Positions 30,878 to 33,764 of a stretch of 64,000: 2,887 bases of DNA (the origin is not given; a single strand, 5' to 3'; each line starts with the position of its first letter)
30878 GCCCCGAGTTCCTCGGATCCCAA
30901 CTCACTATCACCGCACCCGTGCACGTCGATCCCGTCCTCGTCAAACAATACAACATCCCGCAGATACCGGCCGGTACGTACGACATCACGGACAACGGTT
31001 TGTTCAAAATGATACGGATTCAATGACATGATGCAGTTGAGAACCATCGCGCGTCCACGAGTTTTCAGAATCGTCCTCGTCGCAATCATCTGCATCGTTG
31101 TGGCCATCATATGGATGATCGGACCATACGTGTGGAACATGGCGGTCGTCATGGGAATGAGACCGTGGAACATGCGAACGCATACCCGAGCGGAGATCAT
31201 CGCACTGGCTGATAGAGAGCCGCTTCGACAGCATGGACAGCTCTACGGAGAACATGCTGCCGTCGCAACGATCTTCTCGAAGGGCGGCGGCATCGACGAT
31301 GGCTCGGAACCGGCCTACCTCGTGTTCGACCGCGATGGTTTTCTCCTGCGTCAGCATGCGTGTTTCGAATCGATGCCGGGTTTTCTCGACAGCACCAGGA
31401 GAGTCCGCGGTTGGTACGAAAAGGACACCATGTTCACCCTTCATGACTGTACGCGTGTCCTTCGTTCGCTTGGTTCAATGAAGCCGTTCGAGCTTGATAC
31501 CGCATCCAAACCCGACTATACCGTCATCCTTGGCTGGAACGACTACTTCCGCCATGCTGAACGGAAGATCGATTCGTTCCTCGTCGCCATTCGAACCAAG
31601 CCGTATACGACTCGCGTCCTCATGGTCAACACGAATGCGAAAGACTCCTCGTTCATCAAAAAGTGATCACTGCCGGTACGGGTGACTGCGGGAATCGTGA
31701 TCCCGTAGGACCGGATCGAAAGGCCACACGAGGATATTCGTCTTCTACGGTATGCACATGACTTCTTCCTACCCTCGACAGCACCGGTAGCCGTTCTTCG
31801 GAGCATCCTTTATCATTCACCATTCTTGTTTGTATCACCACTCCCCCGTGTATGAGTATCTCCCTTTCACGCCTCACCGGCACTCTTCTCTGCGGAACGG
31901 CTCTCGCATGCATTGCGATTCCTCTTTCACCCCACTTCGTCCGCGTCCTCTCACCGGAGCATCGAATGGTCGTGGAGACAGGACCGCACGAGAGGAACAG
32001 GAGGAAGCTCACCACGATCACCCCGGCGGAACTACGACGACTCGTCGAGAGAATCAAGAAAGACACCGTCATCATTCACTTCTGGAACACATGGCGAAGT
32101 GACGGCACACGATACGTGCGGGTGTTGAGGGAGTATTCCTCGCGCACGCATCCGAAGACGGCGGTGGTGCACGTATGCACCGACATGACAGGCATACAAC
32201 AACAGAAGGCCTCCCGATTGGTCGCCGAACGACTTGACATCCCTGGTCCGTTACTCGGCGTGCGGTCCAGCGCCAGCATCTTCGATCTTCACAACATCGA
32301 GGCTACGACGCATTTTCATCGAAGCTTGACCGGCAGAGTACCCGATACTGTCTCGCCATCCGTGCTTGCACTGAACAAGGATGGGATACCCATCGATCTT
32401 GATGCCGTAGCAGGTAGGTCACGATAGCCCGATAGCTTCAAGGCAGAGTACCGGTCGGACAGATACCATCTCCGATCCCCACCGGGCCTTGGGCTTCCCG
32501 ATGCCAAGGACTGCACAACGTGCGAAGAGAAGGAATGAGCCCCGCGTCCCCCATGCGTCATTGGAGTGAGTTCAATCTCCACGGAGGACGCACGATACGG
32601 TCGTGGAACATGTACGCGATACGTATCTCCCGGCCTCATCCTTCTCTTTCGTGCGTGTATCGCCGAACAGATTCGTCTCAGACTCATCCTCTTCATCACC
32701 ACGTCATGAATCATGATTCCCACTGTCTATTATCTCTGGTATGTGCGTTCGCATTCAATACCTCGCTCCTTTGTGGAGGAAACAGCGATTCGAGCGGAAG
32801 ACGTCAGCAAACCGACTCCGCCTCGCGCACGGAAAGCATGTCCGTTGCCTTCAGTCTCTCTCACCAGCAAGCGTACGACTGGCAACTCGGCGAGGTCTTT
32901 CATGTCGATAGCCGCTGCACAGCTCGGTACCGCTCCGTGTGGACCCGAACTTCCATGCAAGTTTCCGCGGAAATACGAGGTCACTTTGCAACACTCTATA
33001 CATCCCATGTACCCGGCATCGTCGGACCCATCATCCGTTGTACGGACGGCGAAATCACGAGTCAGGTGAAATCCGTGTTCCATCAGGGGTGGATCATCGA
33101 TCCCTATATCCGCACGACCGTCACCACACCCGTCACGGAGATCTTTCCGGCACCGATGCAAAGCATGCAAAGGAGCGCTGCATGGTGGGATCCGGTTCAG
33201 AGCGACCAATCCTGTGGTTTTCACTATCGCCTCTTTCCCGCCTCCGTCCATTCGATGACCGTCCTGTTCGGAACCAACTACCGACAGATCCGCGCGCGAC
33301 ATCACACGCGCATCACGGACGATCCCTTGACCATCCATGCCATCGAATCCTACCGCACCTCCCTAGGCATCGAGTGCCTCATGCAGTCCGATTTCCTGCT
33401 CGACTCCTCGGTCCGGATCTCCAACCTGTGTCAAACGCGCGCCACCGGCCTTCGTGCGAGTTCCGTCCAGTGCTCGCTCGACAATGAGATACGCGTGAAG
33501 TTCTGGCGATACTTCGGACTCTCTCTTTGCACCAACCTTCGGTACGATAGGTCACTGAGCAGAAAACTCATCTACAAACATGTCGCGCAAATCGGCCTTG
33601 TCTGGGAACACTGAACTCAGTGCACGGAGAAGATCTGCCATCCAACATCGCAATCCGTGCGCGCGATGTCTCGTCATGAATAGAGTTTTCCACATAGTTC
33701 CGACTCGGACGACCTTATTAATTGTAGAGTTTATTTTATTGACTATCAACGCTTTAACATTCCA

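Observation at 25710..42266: Array of giant modular T9SS cargo genes B, C and D, with a fourth paralog A at 1350-5405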

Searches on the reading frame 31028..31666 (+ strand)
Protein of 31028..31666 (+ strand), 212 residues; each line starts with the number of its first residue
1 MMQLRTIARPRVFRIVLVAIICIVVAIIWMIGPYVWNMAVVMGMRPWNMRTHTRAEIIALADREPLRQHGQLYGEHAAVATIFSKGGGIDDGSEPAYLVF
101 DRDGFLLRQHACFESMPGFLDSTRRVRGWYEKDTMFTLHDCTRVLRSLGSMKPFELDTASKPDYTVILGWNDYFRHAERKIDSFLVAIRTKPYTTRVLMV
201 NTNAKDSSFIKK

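Call 8: search_protein_families(library=pfam, proteins=[window:31028-31666:+], max_evalue=0.001)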
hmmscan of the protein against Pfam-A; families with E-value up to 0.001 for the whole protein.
window:31028-31666:+ (212 aa): 0 families

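Call 64: search_protein_families(library=pfam, proteins=[window:31028-31666:+], max_evalue=0.1)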
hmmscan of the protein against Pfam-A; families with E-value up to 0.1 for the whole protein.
window:31028-31666:+ (212 aa): 0 families

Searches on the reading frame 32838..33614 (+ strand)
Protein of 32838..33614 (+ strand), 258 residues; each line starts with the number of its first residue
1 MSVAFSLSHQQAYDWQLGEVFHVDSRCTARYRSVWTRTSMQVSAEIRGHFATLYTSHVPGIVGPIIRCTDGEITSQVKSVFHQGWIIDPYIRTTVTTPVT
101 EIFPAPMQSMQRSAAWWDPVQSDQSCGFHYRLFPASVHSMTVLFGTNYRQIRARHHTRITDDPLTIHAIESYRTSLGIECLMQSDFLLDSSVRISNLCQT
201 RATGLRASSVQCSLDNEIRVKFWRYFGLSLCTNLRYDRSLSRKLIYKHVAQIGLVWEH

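Call 64: search_protein_families(library=pfam, proteins=[window:32838-33614:+], max_evalue=0.1)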
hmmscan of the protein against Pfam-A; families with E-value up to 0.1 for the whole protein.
window:32838-33614:+ (258 aa): 0 families

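Call 74: search_protein_families(library=ncbifam, proteins=[window:32838-33614:+], max_evalue=0.01)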
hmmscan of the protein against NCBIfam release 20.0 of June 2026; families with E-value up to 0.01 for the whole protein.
window:32838-33614:+ (258 aa): 0 families
